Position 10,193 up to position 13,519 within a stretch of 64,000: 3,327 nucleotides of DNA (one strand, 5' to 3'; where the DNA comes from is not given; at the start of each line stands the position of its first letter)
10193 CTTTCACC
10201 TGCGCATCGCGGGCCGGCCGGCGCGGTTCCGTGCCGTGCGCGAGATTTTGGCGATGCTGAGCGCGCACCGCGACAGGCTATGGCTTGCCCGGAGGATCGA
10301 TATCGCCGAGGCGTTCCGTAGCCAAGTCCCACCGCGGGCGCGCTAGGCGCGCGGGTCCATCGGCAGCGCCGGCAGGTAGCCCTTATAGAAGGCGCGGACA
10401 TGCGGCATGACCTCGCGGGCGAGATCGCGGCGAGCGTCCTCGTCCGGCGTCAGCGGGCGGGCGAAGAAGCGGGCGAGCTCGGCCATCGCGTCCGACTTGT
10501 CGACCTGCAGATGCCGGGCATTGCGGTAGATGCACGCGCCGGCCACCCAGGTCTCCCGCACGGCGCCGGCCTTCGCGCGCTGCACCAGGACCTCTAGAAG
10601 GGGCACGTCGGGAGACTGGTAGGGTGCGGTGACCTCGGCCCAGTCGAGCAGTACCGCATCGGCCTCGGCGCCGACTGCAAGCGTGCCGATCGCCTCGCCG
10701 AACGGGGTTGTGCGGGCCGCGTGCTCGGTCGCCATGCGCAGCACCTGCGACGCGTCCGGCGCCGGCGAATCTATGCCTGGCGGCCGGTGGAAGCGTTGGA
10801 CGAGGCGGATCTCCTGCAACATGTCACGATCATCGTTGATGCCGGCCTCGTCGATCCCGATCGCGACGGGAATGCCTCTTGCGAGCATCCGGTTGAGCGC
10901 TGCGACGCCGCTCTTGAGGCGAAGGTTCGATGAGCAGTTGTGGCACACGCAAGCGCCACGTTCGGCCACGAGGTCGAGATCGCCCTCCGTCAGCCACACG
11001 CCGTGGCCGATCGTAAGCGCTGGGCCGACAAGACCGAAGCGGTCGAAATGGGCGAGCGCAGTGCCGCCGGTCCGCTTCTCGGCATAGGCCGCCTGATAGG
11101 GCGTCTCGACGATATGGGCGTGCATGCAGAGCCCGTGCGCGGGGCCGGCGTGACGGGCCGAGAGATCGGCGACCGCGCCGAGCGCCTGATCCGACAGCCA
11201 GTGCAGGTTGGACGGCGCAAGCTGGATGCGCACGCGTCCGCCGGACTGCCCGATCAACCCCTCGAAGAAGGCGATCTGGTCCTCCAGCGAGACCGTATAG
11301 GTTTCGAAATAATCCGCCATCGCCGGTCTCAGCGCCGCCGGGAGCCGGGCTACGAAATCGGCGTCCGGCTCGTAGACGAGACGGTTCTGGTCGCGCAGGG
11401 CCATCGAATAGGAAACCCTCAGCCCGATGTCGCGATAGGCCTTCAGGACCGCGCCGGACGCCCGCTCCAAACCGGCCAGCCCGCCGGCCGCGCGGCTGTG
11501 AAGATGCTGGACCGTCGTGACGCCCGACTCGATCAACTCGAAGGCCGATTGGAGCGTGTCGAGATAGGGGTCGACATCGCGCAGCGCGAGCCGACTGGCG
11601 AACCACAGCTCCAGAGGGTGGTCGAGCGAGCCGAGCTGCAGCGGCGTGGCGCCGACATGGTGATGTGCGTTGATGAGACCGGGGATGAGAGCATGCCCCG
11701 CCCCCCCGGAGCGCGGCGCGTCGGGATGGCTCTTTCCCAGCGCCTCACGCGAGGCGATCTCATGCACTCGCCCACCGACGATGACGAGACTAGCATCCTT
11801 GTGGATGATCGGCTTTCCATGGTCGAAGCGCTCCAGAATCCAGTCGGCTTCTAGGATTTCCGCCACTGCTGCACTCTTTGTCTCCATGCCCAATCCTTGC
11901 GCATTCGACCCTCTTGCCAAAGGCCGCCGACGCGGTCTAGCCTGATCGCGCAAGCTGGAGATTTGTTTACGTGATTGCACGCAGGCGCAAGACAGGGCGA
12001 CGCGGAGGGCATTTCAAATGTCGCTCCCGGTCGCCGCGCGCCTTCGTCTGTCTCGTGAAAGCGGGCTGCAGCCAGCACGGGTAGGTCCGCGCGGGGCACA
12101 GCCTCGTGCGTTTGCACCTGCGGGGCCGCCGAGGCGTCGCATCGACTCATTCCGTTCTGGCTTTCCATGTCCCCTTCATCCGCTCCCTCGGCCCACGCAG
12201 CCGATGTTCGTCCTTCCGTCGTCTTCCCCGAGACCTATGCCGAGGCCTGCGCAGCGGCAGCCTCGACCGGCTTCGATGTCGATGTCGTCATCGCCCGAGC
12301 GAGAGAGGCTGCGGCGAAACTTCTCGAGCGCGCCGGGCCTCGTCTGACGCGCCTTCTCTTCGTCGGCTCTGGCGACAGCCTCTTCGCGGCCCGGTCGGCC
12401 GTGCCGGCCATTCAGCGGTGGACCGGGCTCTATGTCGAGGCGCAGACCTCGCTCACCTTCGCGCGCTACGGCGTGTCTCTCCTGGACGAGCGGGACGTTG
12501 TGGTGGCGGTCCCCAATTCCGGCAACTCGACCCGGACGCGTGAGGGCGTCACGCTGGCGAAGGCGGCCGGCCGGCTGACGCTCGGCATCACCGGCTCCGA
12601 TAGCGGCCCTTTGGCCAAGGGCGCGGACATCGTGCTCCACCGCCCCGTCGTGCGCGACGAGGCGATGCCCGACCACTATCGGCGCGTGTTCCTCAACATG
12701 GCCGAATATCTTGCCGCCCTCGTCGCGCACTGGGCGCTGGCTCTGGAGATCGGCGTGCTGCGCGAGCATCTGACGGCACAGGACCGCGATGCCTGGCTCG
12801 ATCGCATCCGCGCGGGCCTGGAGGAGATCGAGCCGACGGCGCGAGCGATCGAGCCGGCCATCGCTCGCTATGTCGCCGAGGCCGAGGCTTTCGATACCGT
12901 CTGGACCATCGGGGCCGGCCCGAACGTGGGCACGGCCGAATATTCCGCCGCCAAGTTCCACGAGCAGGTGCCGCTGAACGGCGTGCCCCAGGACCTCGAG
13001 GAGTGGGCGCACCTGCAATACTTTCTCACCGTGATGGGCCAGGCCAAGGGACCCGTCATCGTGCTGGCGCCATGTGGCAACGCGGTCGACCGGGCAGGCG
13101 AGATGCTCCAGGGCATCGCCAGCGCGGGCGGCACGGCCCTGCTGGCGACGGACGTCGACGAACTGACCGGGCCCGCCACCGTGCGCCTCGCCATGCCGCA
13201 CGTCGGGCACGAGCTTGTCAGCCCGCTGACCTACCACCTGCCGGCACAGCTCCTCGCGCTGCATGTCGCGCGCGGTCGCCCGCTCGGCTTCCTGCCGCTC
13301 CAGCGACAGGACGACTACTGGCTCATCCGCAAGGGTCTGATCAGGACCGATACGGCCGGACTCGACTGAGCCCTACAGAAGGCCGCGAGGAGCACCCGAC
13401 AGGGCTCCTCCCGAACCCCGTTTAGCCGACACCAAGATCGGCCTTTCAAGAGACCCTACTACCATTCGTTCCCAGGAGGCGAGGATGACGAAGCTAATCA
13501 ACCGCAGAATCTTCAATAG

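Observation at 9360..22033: Regulator-less accessory cluster pairing duplicated SIS/PfkB genes with two PuuE-type ring amidohydrolases, an ATZ/TRZ amidohydrolase and BtpA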

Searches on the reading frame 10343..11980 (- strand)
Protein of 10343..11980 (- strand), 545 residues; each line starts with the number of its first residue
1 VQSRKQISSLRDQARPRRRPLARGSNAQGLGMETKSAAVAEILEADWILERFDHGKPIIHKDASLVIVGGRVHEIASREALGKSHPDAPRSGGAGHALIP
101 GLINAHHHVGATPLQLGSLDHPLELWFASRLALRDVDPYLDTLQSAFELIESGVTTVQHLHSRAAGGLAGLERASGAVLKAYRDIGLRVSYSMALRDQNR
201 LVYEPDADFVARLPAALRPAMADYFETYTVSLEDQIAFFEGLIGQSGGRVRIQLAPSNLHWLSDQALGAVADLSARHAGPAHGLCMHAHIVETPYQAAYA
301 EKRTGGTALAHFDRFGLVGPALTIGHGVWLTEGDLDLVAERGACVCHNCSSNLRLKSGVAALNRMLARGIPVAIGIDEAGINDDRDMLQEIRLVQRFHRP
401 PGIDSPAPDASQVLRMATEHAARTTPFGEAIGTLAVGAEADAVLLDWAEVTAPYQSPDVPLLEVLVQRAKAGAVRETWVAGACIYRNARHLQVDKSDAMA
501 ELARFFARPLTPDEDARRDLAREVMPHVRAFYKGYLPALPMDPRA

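Call 8: search_protein_families(library=pfam, proteins=[window:10343-11980:-], max_evalue=0.001)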
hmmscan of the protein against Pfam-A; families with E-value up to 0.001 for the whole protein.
window:10343-11980:- (545 aa): 2 families
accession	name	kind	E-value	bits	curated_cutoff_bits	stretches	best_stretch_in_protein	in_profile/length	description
PF01979.26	Amidohydro_1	-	2.7e-37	129.2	25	1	98-481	2-342/345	Amidohydrolase family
PF07969.17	Amidohydro_3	-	5e-07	30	29.7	1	309-485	292-472/472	Amidohydrolase family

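Call 9: search_protein_families(library=ncbifam, proteins=[window:10343-11980:-], max_evalue=0.001)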
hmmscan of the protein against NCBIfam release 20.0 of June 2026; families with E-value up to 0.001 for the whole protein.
window:10343-11980:- (545 aa): 24 families
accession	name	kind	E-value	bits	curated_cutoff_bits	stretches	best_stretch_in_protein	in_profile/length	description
NF006549.0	PRK09045.1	equivalog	2.8e-50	171.2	540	2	248-502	186-432/444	TRZ/ATZ family hydrolase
NF005557.0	PRK07228.1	equivalog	2.2e-49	168.4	522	1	61-506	20-434/445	5'-deoxyadenosine deaminase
NF004701.0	PRK06038.1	equivalog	9.9e-46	156.3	609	2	218-501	143-418/432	N-ethylammeline chlorohydrolase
NF006055.0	PRK08203.1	equivalog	1.2e-39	136.1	532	2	247-504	199-445/455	8-oxoguanine deaminase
NF006252.0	PRK08393.1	equivalog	4.1e-34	118.3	617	1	245-501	169-415/424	N-ethylammeline chlorohydrolase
TIGR03314.1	Se_ssnA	subfamily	2.2e-31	109.2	455.5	2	276-501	210-429/441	putative selenium metabolism protein SsnA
NF005540.0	PRK07203.1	equivalog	1.7e-30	106.1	444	2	278-502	213-431/444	putative aminohydrolase SsnA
NF009059.0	PRK12393.1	equivalog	6.9e-28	97.5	543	1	55-495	21-441/460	amidohydrolase family protein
TIGR02967.1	guan_deamin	equivalog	4.7e-27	95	375.4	1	223-481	146-401/401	guanine deaminase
NF006681.0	PRK09229.1-2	equivalog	4.2e-26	91.7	362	1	59-498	18-439/451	formimidoylglutamate deiminase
NF004995.0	PRK06380.1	subfamily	8.2e-26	90.9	567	1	257-496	178-410/418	metal-dependent hydrolase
NF006056.0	PRK08204.1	subfamily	1.3e-25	90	391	2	307-503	232-434/449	hypothetical protein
NF006679.0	PRK09228.1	subfamily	5.4e-24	84.7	351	1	263-486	209-431/433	guanine deaminase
NF004801.0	PRK06151.1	subfamily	2.5e-21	76.1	416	1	42-508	5-461/491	chlorohydrolase family protein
NF005211.0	PRK06687.1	equivalog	3.1e-20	72.4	703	1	284-494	210-418/419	TRZ/ATZ family protein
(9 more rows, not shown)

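Call 45: search_solved_structures(query=window:10343-11887:-, max_evalue=1e-10, show_alignments=1)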
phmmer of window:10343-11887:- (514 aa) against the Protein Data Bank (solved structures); distinct sequences matched with E-value up to 1e-10: 19.
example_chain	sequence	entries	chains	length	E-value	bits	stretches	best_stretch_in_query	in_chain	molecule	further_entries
4f0r_A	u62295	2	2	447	4.3e-33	118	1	221-473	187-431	5-methylthioadenosine/S-adenosylhomocysteine deaminase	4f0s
4dyk_A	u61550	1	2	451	4.8e-28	101.4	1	206-484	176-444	AMIDOHYDROLASE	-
4dzh_A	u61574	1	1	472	8.3e-28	100.6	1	253-461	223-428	AMIDOHYDROLASE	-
4gbd_A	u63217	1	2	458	1.2e-27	100.1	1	206-474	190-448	Putative uncharacterized protein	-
4v1x_A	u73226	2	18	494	3.6e-24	88.6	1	56-458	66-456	ATRAZINE CHLOROHYDROLASE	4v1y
7ww2_A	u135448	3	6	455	1.6e-22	83.2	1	33-417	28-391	8-oxoguanine deaminase | Hydroxydechloroatrazine ethylaminohydrolase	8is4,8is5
3hpa_A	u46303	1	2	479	1.4e-21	80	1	30-417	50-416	AMIDOHYDROLASE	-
3lnp_A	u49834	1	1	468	4.7e-21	78.3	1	216-463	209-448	Amidohydrolase family Protein OLEI01672_1_465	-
1p1m_A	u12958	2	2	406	1.1e-14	57.4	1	292-474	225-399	Hypothetical protein TM0936 | Uncharacterized protein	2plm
1j6p_A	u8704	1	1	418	1.2e-14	57.2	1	292-474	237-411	METAL-DEPENDENT HYDROLASE OF CYTOSINEDEMANIASE/CHLOROHYDROLASE FAMILY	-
2paj_A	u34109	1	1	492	2.3e-14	56.3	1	66-365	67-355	putative cytosine/guanine deaminase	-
4l9x_A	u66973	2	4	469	5.8e-12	48.3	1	59-411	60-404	Triazine hydrolase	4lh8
3ls9_A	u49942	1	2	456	1e-11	47.5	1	59-412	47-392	Triazine hydrolase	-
5hme_A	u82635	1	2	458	1.3e-11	47.2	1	59-412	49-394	Triazine hydrolase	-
3lsb_A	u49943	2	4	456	1.5e-11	47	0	59-412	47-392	Triazine hydrolase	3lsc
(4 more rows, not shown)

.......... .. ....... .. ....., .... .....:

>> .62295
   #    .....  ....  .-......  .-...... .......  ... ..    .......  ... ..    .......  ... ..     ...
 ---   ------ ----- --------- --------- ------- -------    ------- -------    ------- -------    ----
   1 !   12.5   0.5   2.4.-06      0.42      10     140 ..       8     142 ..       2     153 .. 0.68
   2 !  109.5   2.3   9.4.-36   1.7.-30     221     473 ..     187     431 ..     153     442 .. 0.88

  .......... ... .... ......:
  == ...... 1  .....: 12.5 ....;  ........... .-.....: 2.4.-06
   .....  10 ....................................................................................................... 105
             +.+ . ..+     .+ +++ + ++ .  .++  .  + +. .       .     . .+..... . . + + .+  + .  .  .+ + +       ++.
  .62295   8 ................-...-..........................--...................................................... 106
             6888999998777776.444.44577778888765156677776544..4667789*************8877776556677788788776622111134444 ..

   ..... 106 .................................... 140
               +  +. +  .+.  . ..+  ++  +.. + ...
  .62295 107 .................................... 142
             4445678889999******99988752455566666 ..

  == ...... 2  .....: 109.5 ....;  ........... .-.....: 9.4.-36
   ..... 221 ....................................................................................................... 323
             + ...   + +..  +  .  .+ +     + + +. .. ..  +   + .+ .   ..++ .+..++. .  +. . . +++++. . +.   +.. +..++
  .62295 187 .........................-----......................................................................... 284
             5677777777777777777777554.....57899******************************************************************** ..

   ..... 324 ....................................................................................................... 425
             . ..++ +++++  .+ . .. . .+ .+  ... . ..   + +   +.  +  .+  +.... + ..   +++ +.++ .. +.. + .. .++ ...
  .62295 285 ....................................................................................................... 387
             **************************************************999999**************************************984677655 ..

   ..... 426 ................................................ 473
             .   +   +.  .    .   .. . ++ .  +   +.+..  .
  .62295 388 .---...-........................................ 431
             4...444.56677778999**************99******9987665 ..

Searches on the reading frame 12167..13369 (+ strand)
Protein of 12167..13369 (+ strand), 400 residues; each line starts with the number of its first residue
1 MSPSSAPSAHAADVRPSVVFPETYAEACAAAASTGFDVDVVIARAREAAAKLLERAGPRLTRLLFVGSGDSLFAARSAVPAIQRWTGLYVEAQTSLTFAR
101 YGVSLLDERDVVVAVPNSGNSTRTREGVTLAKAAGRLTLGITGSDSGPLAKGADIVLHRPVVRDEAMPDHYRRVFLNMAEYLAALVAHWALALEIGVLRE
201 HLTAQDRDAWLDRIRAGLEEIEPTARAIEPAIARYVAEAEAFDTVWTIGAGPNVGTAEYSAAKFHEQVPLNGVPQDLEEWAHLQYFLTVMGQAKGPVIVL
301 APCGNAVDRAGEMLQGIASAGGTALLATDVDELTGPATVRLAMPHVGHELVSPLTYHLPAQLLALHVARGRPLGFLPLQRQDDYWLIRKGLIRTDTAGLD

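Call 8: search_protein_families(library=pfam, proteins=[window:12167-13369:+], max_evalue=0.001)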
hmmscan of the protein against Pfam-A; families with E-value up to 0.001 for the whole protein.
window:12167-13369:+ (400 aa): 1 family
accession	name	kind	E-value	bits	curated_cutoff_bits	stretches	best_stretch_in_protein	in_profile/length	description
PF01380.27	SIS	-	4.3e-16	59.3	25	1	62-165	7-110/131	SIS domain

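Call 9: search_protein_families(library=ncbifam, proteins=[window:12167-13369:+], max_evalue=0.001)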
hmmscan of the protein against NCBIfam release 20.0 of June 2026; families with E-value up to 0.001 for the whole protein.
window:12167-13369:+ (400 aa): 10 families
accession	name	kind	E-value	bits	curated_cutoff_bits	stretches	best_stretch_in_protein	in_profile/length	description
NF001484.0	PRK00331.1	subfamily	2.3e-15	56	381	1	54-371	280-584/601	isomerizing glutamine--fructose-6-phosphate transaminase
TIGR01135.1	glmS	equivalog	4.6e-14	51.8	418.05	1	57-371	288-590/607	glutamine--fructose-6-phosphate transaminase (isomerizing)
NF008458.0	PRK11337.1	equivalog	4.7e-08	32.3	378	1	103-160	183-240/293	MurR/RpiR family transcriptional regulator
NF010701.0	PRK14101.1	equivalog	5.3e-08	31.5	920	1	47-160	459-566/638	bifunctional transcriptional regulator/glucokinase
NF040776.2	AlsR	equivalog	1.5e-07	30.6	400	1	103-161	171-229/279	transcriptional repressor AlsR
TIGR00441.1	gmhA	equivalog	1.6e-05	25.1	209.45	1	97-161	68-132/154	D-sedoheptulose 7-phosphate isomerase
NF001628.0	PRK00414.1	equivalog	1.8e-05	24.4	265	1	97-162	100-165/192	D-sedoheptulose 7-phosphate isomerase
NF046059.1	NagB_SO3506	equivalog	3e-05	23.5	430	1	52-190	32-166/330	glucosamine-6-phosphate deaminase NagB-II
NF008481.0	PRK11382.1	equivalog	3.1e-05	23.3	430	1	60-157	44-141/340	fructoselysine 6-phosphate deglycase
NF008451.0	PRK11302.1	subfamily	0.00072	19.1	296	1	61-183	129-251/286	transcriptional regulator HexR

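Call 44: search_solved_structures(query=window:12167-13369:+, max_evalue=0.001, show_alignments=1)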
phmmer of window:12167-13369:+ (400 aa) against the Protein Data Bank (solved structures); distinct sequences matched with E-value up to 0.001: 10.
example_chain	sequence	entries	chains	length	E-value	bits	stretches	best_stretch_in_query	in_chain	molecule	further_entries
2aml_A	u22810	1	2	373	1.8e-06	30.4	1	50-368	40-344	SIS domain protein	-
1moq_A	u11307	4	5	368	2.7e-06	29.8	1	98-369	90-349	GLUCOSAMINE 6-PHOSPHATE SYNTHASE | Glutamine--fructose-6-phosphate aminotransferase [isomerizing]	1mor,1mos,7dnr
3ooj_A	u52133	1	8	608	8.6e-06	28.1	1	100-369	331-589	Glucosamine/fructose-6-phosphate aminotransferase, isomerizing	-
2j6h_A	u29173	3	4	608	8.6e-06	28.1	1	100-369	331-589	GLUCOSAMINE-FRUCTOSE-6-PHOSPHATE AMINOTRANSFERASE | GLUCOSAMINE--FRUCTOSE-6-PHOSPHATE AMINOTRANSFERASE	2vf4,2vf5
1jxa_A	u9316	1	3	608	8.7e-06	28.1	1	100-369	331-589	glucosamine 6-phosphate synthase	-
4amv_A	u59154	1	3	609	8.8e-06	28.1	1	100-369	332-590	GLUCOSAMINE--FRUCTOSE-6-PHOSPHATE AMINOTRANSFERASE [ISOMER IZING]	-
3knz_A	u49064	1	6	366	9.8e-05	24.7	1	49-221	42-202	Putative sugar binding protein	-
1x94_A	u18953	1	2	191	0.00012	24.4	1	97-160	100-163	putative Phosphoheptose isomerase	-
2i22_A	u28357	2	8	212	0.00043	22.6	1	97-161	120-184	Phosphoheptose isomerase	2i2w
4s1w_A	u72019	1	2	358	0.00083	21.6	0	61-373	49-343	Glutamine--fructose-6-phosphate aminotransferase [isomerizing]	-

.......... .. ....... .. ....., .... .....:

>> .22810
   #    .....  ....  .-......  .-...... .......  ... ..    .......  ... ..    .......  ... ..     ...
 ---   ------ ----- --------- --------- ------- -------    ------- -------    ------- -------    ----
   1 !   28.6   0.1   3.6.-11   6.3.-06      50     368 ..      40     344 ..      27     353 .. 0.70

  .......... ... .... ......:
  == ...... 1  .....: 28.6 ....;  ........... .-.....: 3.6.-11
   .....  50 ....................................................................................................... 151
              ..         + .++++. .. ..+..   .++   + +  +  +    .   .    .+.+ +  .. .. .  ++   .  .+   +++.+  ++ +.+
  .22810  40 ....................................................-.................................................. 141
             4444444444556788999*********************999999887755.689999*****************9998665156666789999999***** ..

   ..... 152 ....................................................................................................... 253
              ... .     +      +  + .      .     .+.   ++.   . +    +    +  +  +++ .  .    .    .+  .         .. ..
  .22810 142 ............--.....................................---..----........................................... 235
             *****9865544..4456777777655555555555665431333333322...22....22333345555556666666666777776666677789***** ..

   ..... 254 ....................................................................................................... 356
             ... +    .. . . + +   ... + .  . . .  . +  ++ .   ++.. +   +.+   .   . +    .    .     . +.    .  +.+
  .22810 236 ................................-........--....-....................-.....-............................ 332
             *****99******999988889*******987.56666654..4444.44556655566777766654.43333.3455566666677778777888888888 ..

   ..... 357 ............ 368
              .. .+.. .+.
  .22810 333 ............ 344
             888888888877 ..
